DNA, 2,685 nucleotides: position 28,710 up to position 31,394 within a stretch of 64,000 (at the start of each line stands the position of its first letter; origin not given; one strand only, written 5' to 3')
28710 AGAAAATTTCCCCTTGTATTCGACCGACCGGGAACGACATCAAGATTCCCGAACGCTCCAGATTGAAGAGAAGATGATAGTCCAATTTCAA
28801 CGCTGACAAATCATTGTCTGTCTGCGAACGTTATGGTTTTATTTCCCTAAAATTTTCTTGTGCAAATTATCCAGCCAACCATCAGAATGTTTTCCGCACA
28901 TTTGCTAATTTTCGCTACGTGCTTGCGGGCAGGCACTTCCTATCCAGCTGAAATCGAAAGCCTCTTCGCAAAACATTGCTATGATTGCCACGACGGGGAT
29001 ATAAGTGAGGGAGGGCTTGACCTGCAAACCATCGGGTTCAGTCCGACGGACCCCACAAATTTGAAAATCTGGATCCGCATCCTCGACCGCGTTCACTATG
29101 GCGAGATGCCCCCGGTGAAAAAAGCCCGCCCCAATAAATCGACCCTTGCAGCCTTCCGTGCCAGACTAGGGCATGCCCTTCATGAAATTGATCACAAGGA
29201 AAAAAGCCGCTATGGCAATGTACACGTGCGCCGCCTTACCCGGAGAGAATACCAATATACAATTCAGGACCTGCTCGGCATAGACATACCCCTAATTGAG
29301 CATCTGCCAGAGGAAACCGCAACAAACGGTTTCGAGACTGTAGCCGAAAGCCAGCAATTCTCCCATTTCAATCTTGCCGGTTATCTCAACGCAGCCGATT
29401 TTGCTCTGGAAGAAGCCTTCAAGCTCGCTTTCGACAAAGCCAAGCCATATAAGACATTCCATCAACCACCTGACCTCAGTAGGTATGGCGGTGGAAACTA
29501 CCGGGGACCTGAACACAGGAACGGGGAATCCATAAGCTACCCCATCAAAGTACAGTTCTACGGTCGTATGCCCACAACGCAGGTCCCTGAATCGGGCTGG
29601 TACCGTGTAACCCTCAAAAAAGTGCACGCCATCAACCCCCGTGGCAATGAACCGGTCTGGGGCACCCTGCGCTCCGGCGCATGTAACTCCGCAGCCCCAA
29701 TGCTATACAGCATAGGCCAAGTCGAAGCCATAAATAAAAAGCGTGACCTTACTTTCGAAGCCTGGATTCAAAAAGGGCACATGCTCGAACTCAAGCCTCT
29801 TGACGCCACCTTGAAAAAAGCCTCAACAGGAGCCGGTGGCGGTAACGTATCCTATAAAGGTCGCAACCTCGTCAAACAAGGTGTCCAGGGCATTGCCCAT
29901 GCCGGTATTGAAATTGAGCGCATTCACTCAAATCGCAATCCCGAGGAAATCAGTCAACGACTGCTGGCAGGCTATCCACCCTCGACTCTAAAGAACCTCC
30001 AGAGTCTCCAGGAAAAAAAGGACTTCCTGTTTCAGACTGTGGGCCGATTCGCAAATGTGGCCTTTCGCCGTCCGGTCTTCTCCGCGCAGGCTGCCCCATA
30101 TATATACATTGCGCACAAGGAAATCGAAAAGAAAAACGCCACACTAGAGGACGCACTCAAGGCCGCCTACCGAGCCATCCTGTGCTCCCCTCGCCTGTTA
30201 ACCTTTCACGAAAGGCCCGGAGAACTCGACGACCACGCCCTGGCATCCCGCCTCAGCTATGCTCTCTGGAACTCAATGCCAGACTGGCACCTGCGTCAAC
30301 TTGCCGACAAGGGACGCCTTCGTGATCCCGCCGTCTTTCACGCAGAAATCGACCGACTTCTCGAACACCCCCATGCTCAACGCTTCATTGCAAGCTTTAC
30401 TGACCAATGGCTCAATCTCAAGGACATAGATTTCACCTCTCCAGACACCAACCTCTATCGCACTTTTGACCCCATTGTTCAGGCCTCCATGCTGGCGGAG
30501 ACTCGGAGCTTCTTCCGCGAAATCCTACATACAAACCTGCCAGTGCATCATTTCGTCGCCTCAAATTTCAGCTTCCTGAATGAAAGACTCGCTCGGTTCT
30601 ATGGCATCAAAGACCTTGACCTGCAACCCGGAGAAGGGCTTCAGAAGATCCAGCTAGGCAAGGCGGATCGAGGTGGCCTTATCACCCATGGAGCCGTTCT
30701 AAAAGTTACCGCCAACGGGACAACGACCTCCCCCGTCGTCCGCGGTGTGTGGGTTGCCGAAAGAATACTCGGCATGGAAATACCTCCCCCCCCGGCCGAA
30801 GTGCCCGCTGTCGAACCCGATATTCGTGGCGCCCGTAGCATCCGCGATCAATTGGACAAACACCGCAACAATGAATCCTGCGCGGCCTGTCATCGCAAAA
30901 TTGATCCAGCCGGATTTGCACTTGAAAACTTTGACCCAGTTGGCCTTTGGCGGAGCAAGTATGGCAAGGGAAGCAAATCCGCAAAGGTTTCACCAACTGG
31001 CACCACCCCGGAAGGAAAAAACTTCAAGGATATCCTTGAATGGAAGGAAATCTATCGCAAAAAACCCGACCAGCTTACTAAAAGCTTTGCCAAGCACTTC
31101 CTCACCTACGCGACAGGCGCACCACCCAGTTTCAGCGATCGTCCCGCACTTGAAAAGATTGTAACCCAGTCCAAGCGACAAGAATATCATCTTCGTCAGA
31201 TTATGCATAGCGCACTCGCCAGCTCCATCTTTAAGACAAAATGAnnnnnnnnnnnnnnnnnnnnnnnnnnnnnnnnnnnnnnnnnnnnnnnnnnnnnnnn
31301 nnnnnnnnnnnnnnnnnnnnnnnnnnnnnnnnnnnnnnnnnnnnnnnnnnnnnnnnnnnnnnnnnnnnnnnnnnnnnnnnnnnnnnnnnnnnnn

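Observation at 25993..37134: ECF sigma / FecR anti-sigma cassette followed by two tandem DUF1592-like / DUF1552-like pairs: a putative signal-controlled periplasmic module of unknown function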

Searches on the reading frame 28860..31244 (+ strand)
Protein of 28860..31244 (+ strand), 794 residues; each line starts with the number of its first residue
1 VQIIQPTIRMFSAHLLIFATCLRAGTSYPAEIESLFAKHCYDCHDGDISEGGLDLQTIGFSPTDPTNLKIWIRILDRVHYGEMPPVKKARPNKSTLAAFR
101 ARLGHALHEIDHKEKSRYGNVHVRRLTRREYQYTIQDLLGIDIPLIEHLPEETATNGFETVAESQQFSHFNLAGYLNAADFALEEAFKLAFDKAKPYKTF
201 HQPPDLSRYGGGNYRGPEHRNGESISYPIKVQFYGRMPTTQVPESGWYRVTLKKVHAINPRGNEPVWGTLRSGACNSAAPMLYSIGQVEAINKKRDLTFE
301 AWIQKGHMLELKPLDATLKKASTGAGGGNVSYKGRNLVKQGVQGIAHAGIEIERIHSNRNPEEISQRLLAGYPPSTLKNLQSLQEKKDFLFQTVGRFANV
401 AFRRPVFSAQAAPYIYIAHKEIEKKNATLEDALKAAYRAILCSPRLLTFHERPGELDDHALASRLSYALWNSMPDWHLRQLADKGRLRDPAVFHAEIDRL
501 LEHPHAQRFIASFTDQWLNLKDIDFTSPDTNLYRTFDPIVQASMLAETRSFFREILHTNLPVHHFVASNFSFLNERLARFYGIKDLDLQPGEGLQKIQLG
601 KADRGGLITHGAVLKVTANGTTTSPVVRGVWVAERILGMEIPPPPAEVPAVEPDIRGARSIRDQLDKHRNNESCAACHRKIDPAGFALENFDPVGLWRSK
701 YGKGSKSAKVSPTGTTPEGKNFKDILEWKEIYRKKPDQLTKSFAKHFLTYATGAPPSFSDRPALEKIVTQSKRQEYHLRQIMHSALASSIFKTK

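Call 3: search_protein_families(library=pfam, proteins=[window:28860-31244:+], max_evalue=0.01)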
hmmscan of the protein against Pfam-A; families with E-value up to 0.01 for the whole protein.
window:28860-31244:+ (794 aa): 7 families
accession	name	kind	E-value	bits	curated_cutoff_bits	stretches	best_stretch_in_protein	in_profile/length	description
PF07631.16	PSD4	-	1.1e-41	142.8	23.3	1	456-583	1-128/128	Protein of unknown function (DUF1592)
PF07627.16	PSCyt3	-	7.6e-35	119.6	27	1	604-700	1-97/98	Protein of unknown function (DUF1588)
PF07626.16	PSD3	-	4e-20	72.5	23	1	124-187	1-64/65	Protein of unknown function (DUF1587)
PF07624.16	PSD2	-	4.9e-15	55.4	25.8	1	719-791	2-74/74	Protein of unknown function (DUF1585)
PF07635.16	PSCyt1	-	7.8e-10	39.7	22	1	40-85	1-57/59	Planctomycete cytochrome C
PF07637.16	PSD5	-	2.5e-09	37.8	34.2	1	392-447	4-58/62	Protein of unknown function (DUF1595)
PF13442.11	Cytochrome_CBB3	-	0.00084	20.1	27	0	30-87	4-52/68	Cytochrome C oxidase, cbb3-type, subunit III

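Call 14: search_solved_structures(query=window:28860-31244:+, max_evalue=10)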
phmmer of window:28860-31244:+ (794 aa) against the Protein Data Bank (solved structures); distinct sequences matched with E-value up to 10: 1.
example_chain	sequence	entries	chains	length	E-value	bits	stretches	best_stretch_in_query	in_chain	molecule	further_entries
3zo6_A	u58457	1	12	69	3.5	9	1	597-641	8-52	ATP synthase subunit c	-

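Call 27: find_homologous_proteins(query=window:28860-31244:+, max_evalue=1e-10)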
Query window:28860-31244:+ (794 aa): 5676 proteins with E <= 1e-10 among 8000 candidates; the best 120 are listed.
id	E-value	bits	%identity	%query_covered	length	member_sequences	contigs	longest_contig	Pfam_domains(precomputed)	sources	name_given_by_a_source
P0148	0.0e+0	1827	100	99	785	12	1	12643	PF07624.17,PF07635.17,PF07627.17,PF07637.17,PF07626.17,PF07631.17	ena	-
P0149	0.0e+0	1590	85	100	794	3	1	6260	PF07624.17,PF07635.17,PF07627.17,PF07637.17,PF07626.17,PF07631.17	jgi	-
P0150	0.0e+0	1348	73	98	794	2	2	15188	PF07624.17,PF07635.17,PF07627.17,PF07637.17,PF07626.17,PF07631.17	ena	-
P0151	0.0e+0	1254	69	98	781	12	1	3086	PF07624.17,PF07635.17,PF07627.17,PF07637.17,PF07626.17,PF07631.17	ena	-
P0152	0.0e+0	1227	68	98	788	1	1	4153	PF07624.17,PF07635.17,PF07627.17,PF07637.17,PF07626.17,PF07631.17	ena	-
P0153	0.0e+0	1222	66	99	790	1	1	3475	PF07624.17,PF07635.17,PF07627.17,PF07637.17,PF07626.17,PF07631.17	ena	-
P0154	0.0e+0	1221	67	98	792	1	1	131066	PF07624.17,PF07635.17,PF07627.17,PF07637.17,PF07626.17,PF07631.17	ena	-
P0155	0.0e+0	1212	66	98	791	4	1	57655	PF07624.17,PF07635.17,PF07627.17,PF07637.17,PF07626.17,PF07631.17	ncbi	-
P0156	0.0e+0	1201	66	98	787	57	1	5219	PF07624.17,PF07635.17,PF07627.17,PF07637.17,PF07626.17,PF07631.17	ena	-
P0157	0.0e+0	1171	64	98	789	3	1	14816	PF07624.17,PF07635.17,PF07627.17,PF07637.17,PF07626.17,PF07631.17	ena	-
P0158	0.0e+0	1046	61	96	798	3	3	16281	PF07624.17,PF07635.17,PF07627.17,PF07637.17,PF07626.17,PF07631.17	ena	-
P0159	0.0e+0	1040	57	100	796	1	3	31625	PF07624.17,PF07635.17,PF07627.17,PF07637.17,PF07626.17,PF07631.17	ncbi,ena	-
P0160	0.0e+0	1037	59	98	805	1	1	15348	PF07624.17,PF07635.17,PF07627.17,PF07637.17,PF07626.17,PF07631.17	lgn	-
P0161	0.0e+0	1021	58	99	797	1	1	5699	PF07624.17,PF07635.17,PF07627.17,PF07637.17,PF07626.17,PF07631.17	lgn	-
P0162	0.0e+0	1021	57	99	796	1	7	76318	PF07624.17,PF07635.17,PF07627.17,PF07637.17,PF07626.17,PF07631.17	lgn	-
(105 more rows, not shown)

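Call 61: predict_structure(alignment_id=A2)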
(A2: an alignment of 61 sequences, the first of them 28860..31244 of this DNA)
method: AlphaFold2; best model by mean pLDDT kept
length: 794 residues; sequences in the alignment: 61
mean_pLDDT: 86.7   pTM: 0.87
mean pLDDT of the five models: 86.7, 85.6, 84.3, 82.5, 81.9
residues with pLDDT >= 90: 431; 70-90: 277; 50-70: 80; < 50: 6
segments of 3 or more residues with pLDDT < 50: 23-25
pLDDT, mean of each block of 10 residues (from residue 1): 61 70 56 76 67 73 80 83 73 85 88 88 86 95 88 70 59 89 92 87 84 85 94 89 93 97 92 80 92 96 93 91 86 91 96 84 92 89 95 96 93 97 94 97 90 94 97 96 97 98 95 92 74 87 94 97 96 94 90 91 87 78 75 89 63 56 71 72 89 87 78 89 94 96 96 91 96 96 97 93
secondary structure, 60 per line:
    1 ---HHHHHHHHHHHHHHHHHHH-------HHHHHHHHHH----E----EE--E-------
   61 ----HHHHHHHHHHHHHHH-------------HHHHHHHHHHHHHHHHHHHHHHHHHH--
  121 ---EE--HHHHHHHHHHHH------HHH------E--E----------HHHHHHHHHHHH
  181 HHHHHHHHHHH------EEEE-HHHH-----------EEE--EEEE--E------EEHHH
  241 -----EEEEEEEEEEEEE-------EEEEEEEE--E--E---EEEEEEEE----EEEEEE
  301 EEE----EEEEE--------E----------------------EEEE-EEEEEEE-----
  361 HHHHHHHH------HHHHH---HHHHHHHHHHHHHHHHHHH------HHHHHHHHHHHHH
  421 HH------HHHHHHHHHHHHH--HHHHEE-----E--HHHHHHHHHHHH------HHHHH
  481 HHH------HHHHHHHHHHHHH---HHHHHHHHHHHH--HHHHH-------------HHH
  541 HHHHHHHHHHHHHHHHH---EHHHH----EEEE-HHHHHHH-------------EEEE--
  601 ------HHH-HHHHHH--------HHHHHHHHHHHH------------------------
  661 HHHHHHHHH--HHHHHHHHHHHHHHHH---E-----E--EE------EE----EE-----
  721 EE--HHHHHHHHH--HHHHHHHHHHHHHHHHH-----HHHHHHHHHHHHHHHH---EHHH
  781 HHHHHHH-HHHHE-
elements in order (helices of 4 or more, strands of 3 or more residues): H4-22 H30-39 H65-79 H93-118 H128-139 H169-191 E198-201 H203-206 E218-220 E223-226 E246-258 E266-273 E283-290 E295-303 E308-312 E344-347 E349-355 H361-368 H375-379 H383-401 H408-422 H429-441 H444-447 H458-469 H476-483 H490-502 H506-517 H520-524 H538-557 H562-565 E570-573 H575-581 E595-598 H611-616 H625-636 H661-669 H672-687 H725-733 H736-752 H758-773 H778-787 H789-792

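Call 65: fold_search(model_id=the predicted structure, library=pdb)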
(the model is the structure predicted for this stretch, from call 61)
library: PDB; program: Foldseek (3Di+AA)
matches with E <= 10: 551; with E <= 0.001: 1
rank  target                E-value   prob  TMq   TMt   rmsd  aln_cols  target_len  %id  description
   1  8a1a_A                8.1e-04  0.99  0.13  0.08  15.6       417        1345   12  Structure of a leucinostatin derivative determined by host lattice display : L1F11V1 construct (released 2022-12-07)
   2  6qep                  4.1e-03  0.93  0.13  0.09  14.9       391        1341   14  EngBF DARPin Fusion 4b H14 (released 2019-11-06)
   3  8tdu_A                4.3e-03  0.23  0.10  0.09  24.1       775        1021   11  STX-478, a Mutant-Selective, Allosteric Inhibitor bound to PI3Kalpha (released 2023-09-06)
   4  2o0o_A                5.8e-03  0.92  0.09  0.31  11.9       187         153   10  Crystal structure of TL1A (released 2007-10-30)
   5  3zvv                  6.7e-03  0.16  0.10  0.10  27.4       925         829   10  Fragment Bound to PI3Kinase gamma (released 2011-09-28)
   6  4msv_A                7.3e-03  1.00  0.10  0.45   9.3       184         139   13  Crystal structure of FASL and DcR3 complex (released 2013-11-27)
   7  7jra_B                7.3e-03  1.00  0.10  0.41  10.2       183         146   13  HUMAN TNF-ALPHA IN COMPLEX WITH 2-[5-(3-chloro-4-{[(1R)-1-(2-fluorophenyl)ethyl]amino}quinolin-6-yl)pyrimidin-2-yl]pro (released 2020-12-09)
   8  8s3r_A                7.3e-03  0.16  0.10  0.09  28.4       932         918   11  HUMAN PI3KDELTA IN COMPLEX WITH PYRIDAZINONE INHIBITOR 7 (released 2024-07-03)
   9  6rmj_C                7.6e-03  1.00  0.10  0.43  10.0       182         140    9  Crystal structure of human NGR-TNF (released 2019-10-09)
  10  9ok6_E                7.9e-03  1.00  0.10  0.46  10.0       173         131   10  Crystal structure of TNF alpha in complex with compound 19 (released 2025-07-23)
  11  7ta6_C                9.1e-03  0.99  0.09  0.38  10.4       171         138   10  Trimer-to-Monomer Disruption of Tumor Necrosis Factor-alpha (TNF-alpha) by unnatural alpha/beta-peptide-1 (released 2022-06-29)
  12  6x86_B                9.5e-03  1.00  0.10  0.50   9.4       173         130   10  Crystal Structure of TNFalpha with indolinone compound 11 (released 2021-01-13)
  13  2zxq                  9.5e-03  1.00  0.12  0.08  11.8       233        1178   14  Crystal structure of endo-alpha-N-acetylgalactosaminidase from Bifidobacterium longum (EngBF) (released 2009-06-16)
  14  4ezj                  9.5e-03  0.23  0.13  0.12  27.2       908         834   11  Potent and Selective Inhibitors of PI3K-delta: Obtaining Isoform Selectivity from the Affinity Pocket and Tryptophan She (released 2013-04-17)
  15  6pyr_A                9.5e-03  0.16  0.09  0.08  23.4       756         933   12  Human PI3Kdelta in complex with Compound 2-10 ((3S)-3-benzyl-3-methyl-5-[5-(2-methylpyrimidin-5-yl)pyrazolo[1,5-a]pyri (released 2019-08-28)
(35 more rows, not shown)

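Call 69: search_protein_families(library=ncbifam, proteins=[window:28860-31244:+], max_evalue=0.01)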
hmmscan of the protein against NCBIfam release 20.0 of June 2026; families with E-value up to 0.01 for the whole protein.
window:28860-31244:+ (794 aa): 0 families

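Call 115: search_solved_structures(query=A2, max_evalue=1)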
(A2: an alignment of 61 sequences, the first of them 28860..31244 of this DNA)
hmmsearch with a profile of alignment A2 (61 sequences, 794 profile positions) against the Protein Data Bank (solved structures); distinct sequences matched with E-value up to 1: 2.
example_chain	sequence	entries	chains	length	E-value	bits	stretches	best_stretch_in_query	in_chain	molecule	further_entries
9i5t_O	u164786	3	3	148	0.38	12.1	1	588-624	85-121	Large ribosomal subunit protein uL15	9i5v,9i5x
4i1n_B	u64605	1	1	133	0.69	11.3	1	459-479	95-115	Protein ca1697 (nanobody)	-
